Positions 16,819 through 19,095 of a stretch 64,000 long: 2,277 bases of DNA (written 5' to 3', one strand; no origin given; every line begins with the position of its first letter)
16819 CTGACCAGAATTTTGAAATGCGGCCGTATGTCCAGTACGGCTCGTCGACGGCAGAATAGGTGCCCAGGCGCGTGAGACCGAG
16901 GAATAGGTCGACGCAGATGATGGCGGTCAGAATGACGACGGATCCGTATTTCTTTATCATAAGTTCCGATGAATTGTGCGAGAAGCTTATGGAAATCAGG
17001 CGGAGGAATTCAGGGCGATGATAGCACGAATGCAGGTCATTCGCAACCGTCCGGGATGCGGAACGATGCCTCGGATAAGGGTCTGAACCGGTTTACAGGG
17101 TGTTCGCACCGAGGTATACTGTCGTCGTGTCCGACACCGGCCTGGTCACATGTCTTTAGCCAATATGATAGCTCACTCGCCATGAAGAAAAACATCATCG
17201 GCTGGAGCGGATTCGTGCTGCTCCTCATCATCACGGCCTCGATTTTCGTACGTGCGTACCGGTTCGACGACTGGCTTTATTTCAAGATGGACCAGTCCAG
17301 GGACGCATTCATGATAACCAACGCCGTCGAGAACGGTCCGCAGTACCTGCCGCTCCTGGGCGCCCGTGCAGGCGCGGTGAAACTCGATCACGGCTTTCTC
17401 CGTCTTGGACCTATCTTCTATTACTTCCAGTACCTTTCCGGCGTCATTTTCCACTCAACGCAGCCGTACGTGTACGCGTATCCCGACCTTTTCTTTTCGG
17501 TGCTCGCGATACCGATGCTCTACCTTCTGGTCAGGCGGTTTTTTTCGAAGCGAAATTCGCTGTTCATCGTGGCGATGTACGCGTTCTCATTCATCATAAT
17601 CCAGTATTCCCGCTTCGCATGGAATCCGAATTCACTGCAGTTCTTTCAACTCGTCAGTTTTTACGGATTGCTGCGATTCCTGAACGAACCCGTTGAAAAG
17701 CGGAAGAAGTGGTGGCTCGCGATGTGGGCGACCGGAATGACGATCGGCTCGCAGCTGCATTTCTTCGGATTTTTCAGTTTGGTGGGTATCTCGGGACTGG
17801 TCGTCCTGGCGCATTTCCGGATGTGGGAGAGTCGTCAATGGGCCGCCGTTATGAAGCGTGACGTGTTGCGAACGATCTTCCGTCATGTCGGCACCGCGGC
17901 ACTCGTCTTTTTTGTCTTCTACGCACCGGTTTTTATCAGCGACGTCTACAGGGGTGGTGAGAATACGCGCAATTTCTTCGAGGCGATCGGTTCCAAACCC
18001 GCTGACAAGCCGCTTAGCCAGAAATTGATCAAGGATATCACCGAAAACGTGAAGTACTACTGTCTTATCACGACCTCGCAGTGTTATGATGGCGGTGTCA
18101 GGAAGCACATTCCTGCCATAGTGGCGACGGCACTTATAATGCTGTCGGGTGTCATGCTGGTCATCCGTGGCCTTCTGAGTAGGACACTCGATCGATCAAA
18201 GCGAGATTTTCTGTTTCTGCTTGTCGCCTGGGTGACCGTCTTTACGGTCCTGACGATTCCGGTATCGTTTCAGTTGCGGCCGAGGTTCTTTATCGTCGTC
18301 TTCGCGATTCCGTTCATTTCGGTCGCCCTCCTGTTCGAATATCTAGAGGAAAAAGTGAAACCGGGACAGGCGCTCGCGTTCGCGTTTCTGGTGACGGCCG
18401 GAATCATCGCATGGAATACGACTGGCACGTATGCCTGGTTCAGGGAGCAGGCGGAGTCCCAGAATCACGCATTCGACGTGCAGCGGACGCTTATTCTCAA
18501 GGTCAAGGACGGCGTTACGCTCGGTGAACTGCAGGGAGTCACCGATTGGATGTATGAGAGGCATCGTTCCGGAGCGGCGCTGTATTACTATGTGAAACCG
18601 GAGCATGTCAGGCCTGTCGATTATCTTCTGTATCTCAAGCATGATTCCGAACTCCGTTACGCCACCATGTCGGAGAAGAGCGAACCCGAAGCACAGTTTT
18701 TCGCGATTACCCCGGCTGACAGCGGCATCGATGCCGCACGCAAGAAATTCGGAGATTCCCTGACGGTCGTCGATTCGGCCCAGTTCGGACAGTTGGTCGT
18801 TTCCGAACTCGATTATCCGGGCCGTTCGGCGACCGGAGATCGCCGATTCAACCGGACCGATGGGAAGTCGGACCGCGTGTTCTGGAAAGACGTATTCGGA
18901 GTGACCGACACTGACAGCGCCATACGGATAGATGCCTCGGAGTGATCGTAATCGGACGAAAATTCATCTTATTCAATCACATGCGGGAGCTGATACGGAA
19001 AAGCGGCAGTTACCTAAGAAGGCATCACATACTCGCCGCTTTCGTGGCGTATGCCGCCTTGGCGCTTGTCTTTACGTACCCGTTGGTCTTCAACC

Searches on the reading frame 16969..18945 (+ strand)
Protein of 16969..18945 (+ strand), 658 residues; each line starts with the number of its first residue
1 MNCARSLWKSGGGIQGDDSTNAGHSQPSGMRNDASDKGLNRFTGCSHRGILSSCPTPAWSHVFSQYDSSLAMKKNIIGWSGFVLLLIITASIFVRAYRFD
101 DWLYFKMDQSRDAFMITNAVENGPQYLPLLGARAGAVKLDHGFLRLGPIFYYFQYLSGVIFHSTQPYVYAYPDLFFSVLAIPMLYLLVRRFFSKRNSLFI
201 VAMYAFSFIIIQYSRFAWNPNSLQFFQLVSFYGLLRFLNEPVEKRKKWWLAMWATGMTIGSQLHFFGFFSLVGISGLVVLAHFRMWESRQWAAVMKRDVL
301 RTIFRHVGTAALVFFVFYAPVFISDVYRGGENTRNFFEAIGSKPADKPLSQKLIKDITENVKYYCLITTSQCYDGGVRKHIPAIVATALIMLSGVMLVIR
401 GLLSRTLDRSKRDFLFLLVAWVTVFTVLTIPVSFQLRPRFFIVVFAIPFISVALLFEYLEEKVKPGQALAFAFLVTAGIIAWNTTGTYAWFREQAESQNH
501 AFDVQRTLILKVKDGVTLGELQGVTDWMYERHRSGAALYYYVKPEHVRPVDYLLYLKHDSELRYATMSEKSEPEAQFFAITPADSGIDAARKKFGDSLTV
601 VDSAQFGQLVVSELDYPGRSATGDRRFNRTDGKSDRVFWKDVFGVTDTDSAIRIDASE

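Call 11: search_protein_families(library=pfam, proteins=[window:16969-18945:+], max_evalue=0.001)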
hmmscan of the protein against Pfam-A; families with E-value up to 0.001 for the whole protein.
window:16969-18945:+ (658 aa): 2 families
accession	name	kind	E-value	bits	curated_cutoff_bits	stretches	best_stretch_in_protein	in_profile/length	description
PF02366.24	PMT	-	1.4e-08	35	22.7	1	150-315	63-226/245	Dolichyl-phosphate-mannose-protein mannosyltransferase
PF13231.12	PMT_2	-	9.9e-07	29.5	26.1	1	148-258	4-111/160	Dolichyl-phosphate-mannose-protein mannosyltransferase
